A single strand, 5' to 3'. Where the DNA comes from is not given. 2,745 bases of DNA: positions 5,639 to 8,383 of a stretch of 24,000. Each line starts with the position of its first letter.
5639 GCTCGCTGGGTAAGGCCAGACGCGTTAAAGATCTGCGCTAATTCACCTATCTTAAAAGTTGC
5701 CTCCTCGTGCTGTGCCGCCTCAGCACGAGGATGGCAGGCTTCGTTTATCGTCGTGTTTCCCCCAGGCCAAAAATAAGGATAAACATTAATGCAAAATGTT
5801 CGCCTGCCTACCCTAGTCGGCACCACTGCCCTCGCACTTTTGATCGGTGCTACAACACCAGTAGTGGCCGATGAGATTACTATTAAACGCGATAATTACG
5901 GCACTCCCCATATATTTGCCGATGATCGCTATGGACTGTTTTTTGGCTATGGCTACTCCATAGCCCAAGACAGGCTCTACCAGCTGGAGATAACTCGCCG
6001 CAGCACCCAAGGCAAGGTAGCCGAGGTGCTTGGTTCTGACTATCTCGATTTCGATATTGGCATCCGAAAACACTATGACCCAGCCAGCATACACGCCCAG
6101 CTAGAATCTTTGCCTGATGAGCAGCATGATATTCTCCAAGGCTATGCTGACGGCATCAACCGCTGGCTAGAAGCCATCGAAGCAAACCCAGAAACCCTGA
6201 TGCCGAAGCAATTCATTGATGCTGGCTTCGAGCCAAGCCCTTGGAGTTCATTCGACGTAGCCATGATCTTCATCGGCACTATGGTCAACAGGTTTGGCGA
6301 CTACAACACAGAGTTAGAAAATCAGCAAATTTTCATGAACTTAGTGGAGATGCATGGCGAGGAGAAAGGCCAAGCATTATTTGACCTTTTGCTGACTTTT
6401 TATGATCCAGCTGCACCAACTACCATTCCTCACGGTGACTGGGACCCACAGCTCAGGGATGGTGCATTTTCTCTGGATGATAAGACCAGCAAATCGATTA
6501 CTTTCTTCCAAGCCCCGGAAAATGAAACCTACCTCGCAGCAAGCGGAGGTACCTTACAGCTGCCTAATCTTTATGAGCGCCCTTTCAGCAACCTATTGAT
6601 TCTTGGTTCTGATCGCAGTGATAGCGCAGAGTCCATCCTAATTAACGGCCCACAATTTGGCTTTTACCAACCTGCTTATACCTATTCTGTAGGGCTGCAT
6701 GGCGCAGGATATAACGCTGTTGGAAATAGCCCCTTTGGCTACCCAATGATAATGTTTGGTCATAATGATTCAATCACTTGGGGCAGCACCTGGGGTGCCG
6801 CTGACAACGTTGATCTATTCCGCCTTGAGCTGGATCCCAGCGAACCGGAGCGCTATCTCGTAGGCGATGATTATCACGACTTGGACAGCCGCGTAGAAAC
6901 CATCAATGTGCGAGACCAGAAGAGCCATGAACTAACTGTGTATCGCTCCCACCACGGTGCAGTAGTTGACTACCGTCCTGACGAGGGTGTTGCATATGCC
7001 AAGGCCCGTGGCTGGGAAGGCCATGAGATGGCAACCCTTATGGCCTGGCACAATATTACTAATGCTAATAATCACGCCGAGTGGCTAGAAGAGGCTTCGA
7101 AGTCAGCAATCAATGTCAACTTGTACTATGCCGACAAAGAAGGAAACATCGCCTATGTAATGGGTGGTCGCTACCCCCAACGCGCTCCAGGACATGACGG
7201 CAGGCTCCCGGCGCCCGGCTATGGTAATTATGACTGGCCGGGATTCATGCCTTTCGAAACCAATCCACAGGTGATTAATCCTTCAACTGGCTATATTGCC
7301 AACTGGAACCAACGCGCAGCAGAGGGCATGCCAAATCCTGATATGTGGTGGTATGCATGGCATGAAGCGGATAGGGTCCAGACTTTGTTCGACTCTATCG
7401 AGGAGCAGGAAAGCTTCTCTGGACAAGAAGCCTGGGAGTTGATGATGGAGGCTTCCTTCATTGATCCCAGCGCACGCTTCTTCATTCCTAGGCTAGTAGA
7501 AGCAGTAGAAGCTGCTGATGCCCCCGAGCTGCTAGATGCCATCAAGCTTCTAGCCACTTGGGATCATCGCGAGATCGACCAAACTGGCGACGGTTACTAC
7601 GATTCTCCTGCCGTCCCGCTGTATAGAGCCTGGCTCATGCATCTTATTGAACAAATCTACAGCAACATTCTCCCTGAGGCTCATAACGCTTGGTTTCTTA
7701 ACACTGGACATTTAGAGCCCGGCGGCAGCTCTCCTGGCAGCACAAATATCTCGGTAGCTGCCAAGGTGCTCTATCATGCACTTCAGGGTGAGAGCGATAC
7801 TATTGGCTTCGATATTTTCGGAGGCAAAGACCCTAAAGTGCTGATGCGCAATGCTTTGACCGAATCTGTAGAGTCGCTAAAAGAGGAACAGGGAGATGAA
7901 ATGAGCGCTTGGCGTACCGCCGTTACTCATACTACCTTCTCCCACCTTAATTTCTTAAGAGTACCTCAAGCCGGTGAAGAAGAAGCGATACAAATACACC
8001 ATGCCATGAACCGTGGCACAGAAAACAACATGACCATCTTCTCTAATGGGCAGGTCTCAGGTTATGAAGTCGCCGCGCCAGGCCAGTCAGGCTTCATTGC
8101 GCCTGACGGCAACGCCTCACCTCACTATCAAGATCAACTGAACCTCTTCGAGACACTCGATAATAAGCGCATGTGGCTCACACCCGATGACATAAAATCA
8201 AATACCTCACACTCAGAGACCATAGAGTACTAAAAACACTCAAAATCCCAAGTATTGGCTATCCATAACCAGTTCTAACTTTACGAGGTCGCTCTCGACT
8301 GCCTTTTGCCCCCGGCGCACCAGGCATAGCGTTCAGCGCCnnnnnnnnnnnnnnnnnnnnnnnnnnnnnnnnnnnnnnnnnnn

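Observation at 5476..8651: A duplicated paaK 3' end brackets a ~2.8-kb insert between paaK and paaA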

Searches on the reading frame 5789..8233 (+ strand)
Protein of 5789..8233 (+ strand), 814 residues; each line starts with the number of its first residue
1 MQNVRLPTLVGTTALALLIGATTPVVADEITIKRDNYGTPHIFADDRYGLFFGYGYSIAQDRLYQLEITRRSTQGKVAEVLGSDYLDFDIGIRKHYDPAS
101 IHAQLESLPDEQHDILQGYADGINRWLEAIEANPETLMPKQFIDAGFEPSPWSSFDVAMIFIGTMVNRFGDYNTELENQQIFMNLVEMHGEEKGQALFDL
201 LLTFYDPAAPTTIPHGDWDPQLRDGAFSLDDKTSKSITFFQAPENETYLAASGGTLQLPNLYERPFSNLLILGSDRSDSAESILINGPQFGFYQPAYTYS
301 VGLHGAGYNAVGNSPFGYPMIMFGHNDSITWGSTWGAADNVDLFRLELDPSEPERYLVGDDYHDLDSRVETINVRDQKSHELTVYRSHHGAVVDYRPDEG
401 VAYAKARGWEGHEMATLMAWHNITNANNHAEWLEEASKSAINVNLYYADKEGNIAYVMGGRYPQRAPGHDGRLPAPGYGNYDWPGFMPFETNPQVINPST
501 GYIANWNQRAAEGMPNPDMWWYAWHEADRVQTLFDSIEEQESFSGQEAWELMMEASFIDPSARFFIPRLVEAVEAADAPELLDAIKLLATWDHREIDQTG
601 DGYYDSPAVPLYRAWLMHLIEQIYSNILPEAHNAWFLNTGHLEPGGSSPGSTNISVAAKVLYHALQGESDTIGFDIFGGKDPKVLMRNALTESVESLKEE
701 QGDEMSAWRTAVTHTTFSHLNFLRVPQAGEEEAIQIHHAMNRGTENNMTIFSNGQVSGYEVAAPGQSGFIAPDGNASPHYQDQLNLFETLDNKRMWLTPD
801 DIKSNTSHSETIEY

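Call 6: search_protein_families(library=ncbifam, proteins=[window:5789-8233:+])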
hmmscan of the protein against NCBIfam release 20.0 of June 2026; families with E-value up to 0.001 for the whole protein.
window:5789-8233:+ (814 aa): 1 family
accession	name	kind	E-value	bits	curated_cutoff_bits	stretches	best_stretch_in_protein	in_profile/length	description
NF051460.1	bi_acylase_PvdQ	equivalog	8.7e-27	93.3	950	2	267-456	213-412/763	bifunctional acylase PvdQ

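Call 8: search_protein_families(library=pfam, proteins=[window:5789-8233:+])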
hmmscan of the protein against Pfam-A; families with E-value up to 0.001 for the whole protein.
window:5789-8233:+ (814 aa): 1 family
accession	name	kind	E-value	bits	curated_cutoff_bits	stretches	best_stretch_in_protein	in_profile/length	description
PF01804.23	Penicil_amidase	-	1.3e-136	457.8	21.3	1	30-803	2-674/675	Penicillin amidase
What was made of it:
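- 5789..8233 (+): pac: a penicillin-G-acylase-family Ntn hydrolase precursor, 814 aa, with an N-terminal signal-like segment. Pfam PF01804 matches full length, E = 1e-136 (call 8).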

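Call 9: search_solved_structures(query=window:5789-8233:+, show_alignments=1)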
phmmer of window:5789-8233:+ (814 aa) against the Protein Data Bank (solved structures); distinct sequences matched with E-value up to 0.001: 77 (the best 60 are shown).
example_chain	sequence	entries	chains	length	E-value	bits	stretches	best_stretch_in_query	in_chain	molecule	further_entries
7reo_A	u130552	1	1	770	7.2e-208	695.8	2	267-811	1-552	Penicillin G Acylase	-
7rep_A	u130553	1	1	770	1.9e-203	681.1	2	267-811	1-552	Penicillin G acylase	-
4pem_B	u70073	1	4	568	6.1e-143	481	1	267-811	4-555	Penicillin G acylase Beta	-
4pel_B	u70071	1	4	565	7.5e-143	480.7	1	268-811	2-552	Penicillin G acylase subunit beta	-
1cp9_B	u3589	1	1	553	1.4e-137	463.3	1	267-812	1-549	Penicillin G amidase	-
1e3a_B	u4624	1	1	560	9.7e-137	460.5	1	267-811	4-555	PENICILLIN AMIDASE BETA SUBUNIT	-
1h2g_B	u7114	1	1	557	1.1e-136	460.4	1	267-811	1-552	PENICILLIN G ACYLASE BETA SUBUNIT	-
1kec_B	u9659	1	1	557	1.1e-136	460.3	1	267-811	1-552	PENICILLIN ACYLASE BETA SUBUNIT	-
1gk9_B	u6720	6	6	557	1.5e-136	459.8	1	267-811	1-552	PENICILLIN G ACYLASE BETA SUBUNIT | penicillin Acylase beta subunit | PENICILLIN AMIDOHYDROLASE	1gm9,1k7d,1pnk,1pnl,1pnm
1ai4_B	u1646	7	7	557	3.6e-136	458.6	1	267-811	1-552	PENICILLIN AMIDOHYDROLASE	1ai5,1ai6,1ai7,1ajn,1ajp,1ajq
1fxh_B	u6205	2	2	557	1.2e-135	456.8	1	267-811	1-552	PENICILLIN ACYLASE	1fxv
1jx9_B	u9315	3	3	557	1.5e-135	456.5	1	267-811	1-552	penicillin G acylase beta subunit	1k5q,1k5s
1gkf_B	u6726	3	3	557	1.7e-135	456.3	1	267-811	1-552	PENICILLIN G ACYLASE BETA SUBUNIT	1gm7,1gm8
3k3w_B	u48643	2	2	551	4.2e-130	438.5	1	268-809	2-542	Penicillin G acylase | Penicillin G acylase, beta subunit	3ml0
6nvy_B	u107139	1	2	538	4.8e-86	292.8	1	267-793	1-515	Penicillin G acylase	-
4pem_A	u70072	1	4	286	4.8e-64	220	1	21-214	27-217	Penicillin G acylase Alpha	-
1e3a_A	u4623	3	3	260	6.2e-64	219.6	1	28-215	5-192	PENICILLIN AMIDASE ALPHA SUBUNIT | PENICILLIN G ACYLASE ALPHA SUBUNIT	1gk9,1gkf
3k3w_A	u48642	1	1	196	7e-56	193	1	30-214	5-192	Penicillin G acylase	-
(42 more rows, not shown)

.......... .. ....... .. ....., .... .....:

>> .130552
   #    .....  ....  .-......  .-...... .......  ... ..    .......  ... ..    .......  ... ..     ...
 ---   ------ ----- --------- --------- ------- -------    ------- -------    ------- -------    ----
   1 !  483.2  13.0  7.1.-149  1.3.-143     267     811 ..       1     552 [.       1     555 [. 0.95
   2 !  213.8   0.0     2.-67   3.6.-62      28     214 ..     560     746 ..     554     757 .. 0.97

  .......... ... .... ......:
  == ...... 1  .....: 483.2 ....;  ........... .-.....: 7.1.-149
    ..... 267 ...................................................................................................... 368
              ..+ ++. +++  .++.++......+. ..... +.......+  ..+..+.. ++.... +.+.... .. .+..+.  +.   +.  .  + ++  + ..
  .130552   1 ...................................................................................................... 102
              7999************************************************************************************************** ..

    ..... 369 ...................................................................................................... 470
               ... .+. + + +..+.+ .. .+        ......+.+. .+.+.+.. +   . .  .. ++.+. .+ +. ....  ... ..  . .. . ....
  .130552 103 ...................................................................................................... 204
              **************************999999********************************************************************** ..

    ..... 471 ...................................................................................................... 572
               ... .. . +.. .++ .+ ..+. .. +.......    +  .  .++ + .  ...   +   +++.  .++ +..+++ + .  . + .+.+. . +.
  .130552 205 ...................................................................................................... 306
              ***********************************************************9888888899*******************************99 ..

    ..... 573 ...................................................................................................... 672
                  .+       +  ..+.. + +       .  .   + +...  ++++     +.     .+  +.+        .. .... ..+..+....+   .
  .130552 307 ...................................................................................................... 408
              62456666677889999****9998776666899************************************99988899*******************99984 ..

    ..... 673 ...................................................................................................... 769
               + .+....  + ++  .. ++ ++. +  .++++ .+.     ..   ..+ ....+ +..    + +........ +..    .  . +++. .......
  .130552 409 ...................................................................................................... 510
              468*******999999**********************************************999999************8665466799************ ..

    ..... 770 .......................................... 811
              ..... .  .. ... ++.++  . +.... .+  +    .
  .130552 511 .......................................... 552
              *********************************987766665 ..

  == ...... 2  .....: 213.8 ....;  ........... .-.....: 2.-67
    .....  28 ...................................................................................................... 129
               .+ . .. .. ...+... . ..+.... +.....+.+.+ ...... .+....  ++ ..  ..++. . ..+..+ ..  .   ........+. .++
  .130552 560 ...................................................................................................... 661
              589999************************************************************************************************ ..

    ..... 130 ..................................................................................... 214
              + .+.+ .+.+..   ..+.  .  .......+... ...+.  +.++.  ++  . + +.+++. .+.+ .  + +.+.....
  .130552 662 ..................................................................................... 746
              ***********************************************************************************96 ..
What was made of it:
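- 5789..8233 (+): Best solved relatives are PGA structures 7reo, 4pem, 1gk9 and 3k3w (call 9).
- Position beta-69, part of the oxyanion hole through its backbone, is Trp here rather than Ala (call 9).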

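Call 16: find_encoding_contigs(protein=window:5789-8233:+, flank=6000, max_places=10)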
Protein window:5789-8233:+ (814 aa): 24 contigs read that carry it; 10 places shown.
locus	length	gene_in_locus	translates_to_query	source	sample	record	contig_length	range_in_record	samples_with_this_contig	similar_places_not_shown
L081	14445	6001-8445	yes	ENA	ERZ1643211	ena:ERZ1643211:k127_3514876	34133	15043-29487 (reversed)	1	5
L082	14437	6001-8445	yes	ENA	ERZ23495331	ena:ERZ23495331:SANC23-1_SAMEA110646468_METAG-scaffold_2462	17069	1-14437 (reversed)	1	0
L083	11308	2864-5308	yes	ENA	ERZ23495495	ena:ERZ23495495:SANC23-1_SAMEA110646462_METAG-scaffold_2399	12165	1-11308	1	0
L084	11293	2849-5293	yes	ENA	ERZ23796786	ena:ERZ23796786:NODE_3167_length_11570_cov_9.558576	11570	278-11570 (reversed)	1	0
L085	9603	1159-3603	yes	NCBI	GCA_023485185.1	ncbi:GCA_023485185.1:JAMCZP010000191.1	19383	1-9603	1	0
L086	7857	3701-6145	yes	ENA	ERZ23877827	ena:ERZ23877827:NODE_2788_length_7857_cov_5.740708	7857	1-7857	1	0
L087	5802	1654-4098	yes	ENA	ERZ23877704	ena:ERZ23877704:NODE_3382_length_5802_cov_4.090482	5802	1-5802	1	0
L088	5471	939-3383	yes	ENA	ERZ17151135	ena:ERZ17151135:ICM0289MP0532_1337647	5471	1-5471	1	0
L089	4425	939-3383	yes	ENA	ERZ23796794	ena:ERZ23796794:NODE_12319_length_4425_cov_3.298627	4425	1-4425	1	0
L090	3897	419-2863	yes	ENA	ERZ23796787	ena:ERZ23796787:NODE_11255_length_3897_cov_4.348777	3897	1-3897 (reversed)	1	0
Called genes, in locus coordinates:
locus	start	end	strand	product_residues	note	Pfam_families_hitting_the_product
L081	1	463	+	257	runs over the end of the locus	PF00378:ECH_1, PF16113:ECH_2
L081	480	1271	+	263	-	PF00378:ECH_1, PF16113:ECH_2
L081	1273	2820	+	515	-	PF02737:3HCDH_N, PF03446:NAD_binding_2 (weak), PF00725:3HCDH, PF18321:3HCDH_RFF, PF00725:3HCDH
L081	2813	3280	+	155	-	PF03061:4HBT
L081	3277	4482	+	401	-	PF00108:Thiolase_N, PF02803:Thiolase_C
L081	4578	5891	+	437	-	PF00501:AMP-binding, PF14535:AMP-binding_C_2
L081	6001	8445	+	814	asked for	PF01804:Penicil_amidase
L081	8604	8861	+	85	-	PF14535:AMP-binding_C_2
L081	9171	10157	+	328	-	PF05138:PaaA_PaaC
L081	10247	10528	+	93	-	PF06243:PaaB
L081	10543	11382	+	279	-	PF05138:PaaA_PaaC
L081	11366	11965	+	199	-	PF01883:FeS_assembly_P, PF23451:Zn_ribbon_PaaD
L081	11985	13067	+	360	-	PF00970:FAD_binding_6, PF00175:NAD_binding_1, PF00111:Fer2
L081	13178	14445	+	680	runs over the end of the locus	PF00171:Aldedh, PF01575:MaoC_dehydratas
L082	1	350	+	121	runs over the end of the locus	PF00378:ECH_1, PF16113:ECH_2 (faint)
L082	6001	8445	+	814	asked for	PF01804:Penicil_amidase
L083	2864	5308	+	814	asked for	PF01804:Penicil_amidase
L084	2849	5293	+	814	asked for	PF01804:Penicil_amidase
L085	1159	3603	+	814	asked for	PF01804:Penicil_amidase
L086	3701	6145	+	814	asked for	PF01804:Penicil_amidase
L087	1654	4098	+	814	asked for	PF01804:Penicil_amidase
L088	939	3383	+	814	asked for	PF01804:Penicil_amidase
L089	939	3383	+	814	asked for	PF01804:Penicil_amidase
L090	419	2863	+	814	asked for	PF01804:Penicil_amidase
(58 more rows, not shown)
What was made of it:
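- The relic is in frame and is called as an 85-aa gene on many contigs (call 16).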
